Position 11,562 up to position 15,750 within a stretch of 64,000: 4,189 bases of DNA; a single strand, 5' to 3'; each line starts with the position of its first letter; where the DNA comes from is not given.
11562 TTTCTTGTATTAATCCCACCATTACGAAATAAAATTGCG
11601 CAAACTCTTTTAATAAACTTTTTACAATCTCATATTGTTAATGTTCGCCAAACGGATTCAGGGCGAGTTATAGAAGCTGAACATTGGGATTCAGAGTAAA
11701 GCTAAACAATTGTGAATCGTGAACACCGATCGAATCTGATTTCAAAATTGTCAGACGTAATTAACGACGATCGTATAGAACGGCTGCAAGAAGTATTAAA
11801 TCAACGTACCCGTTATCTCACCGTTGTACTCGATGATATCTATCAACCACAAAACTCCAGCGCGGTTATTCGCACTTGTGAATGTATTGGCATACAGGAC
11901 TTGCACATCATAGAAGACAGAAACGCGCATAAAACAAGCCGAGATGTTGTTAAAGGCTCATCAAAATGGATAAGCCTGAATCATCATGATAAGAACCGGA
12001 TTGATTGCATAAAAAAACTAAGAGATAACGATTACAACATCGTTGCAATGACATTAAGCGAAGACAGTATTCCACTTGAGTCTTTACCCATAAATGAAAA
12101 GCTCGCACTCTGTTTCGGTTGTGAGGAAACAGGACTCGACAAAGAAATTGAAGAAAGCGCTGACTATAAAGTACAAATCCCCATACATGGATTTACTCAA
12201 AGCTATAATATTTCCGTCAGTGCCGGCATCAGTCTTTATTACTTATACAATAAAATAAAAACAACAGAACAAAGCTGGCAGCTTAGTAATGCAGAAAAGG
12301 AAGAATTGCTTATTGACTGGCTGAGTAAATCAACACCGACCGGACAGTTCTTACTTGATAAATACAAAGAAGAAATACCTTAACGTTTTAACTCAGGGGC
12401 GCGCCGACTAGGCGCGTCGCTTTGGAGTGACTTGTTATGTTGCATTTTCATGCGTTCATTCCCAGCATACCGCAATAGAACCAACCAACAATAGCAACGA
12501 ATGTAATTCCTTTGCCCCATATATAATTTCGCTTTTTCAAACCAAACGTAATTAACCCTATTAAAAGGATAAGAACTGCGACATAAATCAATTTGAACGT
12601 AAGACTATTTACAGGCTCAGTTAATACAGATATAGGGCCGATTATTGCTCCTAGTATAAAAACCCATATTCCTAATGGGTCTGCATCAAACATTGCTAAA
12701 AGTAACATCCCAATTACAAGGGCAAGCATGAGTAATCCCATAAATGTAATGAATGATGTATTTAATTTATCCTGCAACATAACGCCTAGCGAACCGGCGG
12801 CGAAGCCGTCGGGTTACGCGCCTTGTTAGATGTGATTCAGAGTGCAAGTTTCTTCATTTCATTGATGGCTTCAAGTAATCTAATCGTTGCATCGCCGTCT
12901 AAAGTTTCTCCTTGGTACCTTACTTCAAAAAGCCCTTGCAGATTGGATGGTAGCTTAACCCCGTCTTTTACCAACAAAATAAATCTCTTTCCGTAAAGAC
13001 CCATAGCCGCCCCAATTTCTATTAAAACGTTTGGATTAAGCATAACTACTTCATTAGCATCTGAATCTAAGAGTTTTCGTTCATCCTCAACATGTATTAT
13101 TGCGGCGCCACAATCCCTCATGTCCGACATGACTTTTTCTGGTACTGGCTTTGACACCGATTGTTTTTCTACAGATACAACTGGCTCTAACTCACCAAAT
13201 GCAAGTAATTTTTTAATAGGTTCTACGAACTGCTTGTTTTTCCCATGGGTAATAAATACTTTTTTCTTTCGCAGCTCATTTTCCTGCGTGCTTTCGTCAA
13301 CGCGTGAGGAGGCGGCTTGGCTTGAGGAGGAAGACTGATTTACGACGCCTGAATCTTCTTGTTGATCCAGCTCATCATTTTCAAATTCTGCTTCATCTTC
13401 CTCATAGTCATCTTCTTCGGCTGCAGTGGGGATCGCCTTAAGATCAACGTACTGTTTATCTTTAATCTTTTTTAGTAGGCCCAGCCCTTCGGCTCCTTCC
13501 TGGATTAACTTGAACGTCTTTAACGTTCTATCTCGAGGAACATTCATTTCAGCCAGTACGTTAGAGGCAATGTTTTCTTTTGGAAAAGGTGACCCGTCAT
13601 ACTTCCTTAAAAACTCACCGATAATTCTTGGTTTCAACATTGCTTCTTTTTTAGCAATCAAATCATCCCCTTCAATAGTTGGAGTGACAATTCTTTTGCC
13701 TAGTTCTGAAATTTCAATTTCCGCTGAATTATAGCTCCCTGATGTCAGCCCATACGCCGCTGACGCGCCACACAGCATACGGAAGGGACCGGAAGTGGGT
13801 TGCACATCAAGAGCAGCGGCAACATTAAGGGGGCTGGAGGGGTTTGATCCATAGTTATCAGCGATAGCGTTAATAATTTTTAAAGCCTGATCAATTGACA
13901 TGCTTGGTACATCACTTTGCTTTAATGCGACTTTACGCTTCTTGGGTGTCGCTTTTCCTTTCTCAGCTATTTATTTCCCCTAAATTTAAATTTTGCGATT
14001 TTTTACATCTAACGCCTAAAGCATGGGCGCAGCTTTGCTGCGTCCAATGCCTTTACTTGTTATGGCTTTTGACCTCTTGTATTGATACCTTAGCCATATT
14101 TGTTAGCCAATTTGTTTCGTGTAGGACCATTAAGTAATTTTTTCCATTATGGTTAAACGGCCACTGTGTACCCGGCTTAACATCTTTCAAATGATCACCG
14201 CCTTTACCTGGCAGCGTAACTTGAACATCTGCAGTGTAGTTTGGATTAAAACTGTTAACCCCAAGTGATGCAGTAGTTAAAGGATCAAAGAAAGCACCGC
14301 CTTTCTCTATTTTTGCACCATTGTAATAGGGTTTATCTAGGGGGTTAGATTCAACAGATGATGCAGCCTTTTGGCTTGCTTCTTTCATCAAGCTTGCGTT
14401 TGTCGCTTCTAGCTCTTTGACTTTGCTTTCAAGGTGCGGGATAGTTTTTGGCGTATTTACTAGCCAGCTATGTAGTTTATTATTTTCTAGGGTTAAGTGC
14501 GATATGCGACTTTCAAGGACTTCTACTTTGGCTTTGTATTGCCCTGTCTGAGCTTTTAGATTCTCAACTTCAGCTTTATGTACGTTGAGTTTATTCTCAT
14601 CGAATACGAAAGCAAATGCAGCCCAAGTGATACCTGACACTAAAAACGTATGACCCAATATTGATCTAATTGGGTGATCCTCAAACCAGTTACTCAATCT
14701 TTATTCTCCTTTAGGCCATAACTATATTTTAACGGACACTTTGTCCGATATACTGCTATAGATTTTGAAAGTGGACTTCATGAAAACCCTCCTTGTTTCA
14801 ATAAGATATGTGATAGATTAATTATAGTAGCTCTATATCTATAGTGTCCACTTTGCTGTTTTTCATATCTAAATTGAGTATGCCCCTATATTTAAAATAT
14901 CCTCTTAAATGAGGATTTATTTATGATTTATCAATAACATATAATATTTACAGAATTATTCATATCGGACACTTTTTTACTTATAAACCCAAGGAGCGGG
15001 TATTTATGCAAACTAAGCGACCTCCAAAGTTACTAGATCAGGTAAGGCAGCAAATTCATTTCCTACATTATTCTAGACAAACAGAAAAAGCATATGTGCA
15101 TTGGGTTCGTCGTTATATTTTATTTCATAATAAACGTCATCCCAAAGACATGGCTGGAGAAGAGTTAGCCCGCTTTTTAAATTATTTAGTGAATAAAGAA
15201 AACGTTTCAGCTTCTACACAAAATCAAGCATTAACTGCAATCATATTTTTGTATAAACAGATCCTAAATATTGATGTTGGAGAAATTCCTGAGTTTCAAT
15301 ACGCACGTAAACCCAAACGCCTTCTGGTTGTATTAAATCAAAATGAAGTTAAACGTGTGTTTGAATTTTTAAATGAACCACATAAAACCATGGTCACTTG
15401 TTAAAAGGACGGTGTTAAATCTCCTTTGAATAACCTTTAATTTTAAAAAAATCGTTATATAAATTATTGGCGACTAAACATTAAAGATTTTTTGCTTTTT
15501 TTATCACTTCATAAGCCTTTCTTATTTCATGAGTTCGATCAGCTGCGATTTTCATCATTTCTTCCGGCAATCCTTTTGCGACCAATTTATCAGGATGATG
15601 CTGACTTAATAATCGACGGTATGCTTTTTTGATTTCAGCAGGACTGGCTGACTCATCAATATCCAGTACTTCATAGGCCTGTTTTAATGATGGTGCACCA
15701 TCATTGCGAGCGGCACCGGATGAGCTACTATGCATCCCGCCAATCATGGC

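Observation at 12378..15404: Degenerate chromosomal integron: truncated intI, attI and three attC-bounded cassettes between trmH and djlA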

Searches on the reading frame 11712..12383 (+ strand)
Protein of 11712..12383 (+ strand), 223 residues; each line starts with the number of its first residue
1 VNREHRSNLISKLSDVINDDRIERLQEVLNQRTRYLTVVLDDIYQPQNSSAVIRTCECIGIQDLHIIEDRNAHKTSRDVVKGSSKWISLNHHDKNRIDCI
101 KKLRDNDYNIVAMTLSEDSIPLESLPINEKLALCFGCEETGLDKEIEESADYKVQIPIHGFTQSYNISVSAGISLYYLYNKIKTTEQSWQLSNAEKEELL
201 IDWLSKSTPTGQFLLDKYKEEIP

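Call 3: search_protein_families(library=pfam, proteins=[window:11712-12383:+], max_evalue=0.01)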
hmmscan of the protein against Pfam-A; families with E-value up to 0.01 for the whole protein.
window:11712-12383:+ (223 aa): 1 family
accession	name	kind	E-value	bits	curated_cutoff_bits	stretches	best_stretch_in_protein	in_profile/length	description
PF00588.24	SpoU_methylase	-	3.4e-31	108.7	29.7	1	36-176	2-142/142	SpoU rRNA Methylase family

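Call 27: search_protein_families(library=ncbifam, proteins=[window:11712-12383:+], max_evalue=0.01)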
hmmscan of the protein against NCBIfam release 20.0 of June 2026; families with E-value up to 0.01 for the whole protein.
window:11712-12383:+ (223 aa): 11 families
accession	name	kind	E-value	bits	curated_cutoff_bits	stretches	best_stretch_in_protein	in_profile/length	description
NF008295.0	PRK11081.1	equivalog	4.2e-33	114.8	227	1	18-178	2-161/230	tRNA (guanosine(18)-2'-O)-methyltransferase TrmH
TIGR00186.1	rRNA_methyl_3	equivalog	2.9e-24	85.9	160.15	1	7-180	65-238/240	23S rRNA (guanosine(2251)-2'-O)-methyltransferase RlmB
NF008386.0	PRK11181.1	equivalog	3.9e-16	59.1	366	1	23-177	83-237/244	23S rRNA (guanosine(2251)-2'-O)-methyltransferase RlmB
NF000477.1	NshR_TsnR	equivalog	4.5e-15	55.8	425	1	23-176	106-258/266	NshR/TsnR family 23S rRNA methyltransferase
NF008117.0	PRK10864.1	equivalog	5.6e-13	48.8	267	1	34-177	195-337/344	tRNA/rRNA methyltransferase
NF000035.1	nosihep_NshR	exception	2.4e-11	43.6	500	1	21-176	104-258/274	NshR family nosiheptide/thiostrepton resistance 23S rRNA methyltransferase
TIGR00050.1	rRNA_methyl_1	subfamily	2.6e-10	40.6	167.15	1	36-198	5-174/233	TrmJ/YjtD family RNA methyltransferase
TIGR00185.1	tRNA_yibK_trmL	equivalog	3.5e-08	33.5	190.6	1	36-180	2-146/154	tRNA (uridine(34)/cytosine(34)/5-carboxymethylaminomethyluridine(34)-2'-O)-methyltransferase TrmL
NF041077.1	tRNAmeth_TrmJ_Sulfolob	equivalog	5.6e-06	26.1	350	1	118-195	91-168/229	tRNA (cytidine-2'-O-)-methyltransferase TrmJ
NF007752.0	PRK10433.1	equivalog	7.3e-06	25.6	212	1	37-191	4-168/228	tRNA/rRNA methyltransferase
NF007683.0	PRK10358.1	equivalog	0.00048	20.1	282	1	36-181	2-147/157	tRNA (uridine(34)/cytosine(34)/5-carboxymethylaminomethyluridine(34)-2'-O)-methyltransferase TrmL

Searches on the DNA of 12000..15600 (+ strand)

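Call 28: search_rna_families(source=window, start=12000, end=15600, threshold=evalue, max_evalue=1)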
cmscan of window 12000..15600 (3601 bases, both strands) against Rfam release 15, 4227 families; matches with E-value up to 1: 2.
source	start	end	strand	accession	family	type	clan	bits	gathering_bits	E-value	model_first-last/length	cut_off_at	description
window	12235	12333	+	RF00477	snosnR66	Gene; snRNA; snoRNA; CD-box;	-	27.2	65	0.25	1-104/104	no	Small nucleolar RNA snR66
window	13620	13673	-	RF01121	sR38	Gene; snRNA; snoRNA; CD-box;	-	18.4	50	0.39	1-59/59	no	Small nucleolar RNA sR38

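Call 52: build_rna_model(alignment_id=A5)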
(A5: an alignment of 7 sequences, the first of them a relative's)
Model R1 built from alignment A5 (7 sequences, 116 columns); structure: RNAalifold consensus.
model positions 69; base pairs 8; branch points 0; effective number of sequences 7; information 0.718 bits per position. Calibrated on 0.2 Mb of random sequence (short: E-values are rough).
structure used (alignment columns):
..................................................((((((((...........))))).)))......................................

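Call 53: search_with_rna_model(model_id=R1, source=window, max_evalue=10, filters=off, show_alignments=4)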
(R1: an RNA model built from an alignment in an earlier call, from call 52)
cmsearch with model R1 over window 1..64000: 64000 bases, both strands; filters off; matches with E-value up to 10: 21.
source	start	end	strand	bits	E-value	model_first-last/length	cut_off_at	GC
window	12378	12440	+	24.4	0.0012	1-69/69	no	0.54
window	12777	12831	+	23.4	0.0021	1-69/69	no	0.6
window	14007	14065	+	19.3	0.022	1-69/69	no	0.49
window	27289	27351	+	15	0.25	1-69/69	no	0.51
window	43664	43729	+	13.2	0.71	1-69/69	no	0.44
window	9440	9508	+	11.9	1.5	1-69/69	no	0.43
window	30126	30163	+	11.3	2.1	1-69/69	no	0.53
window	42173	42218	-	10.7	3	1-69/69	no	0.33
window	33110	33212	+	9.9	4.6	1-69/69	no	0.4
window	61740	61825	+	9.6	5.7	1-69/69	no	0.4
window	24004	24095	+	9.5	5.9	1-69/69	no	0.36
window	47210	47250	+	9.5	6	1-69/69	no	0.39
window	12023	12059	-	9.4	6.1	1-69/69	no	0.35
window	1324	1370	+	9.3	6.6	1-69/69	no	0.34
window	24027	24095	-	9.2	6.9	1-69/69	no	0.38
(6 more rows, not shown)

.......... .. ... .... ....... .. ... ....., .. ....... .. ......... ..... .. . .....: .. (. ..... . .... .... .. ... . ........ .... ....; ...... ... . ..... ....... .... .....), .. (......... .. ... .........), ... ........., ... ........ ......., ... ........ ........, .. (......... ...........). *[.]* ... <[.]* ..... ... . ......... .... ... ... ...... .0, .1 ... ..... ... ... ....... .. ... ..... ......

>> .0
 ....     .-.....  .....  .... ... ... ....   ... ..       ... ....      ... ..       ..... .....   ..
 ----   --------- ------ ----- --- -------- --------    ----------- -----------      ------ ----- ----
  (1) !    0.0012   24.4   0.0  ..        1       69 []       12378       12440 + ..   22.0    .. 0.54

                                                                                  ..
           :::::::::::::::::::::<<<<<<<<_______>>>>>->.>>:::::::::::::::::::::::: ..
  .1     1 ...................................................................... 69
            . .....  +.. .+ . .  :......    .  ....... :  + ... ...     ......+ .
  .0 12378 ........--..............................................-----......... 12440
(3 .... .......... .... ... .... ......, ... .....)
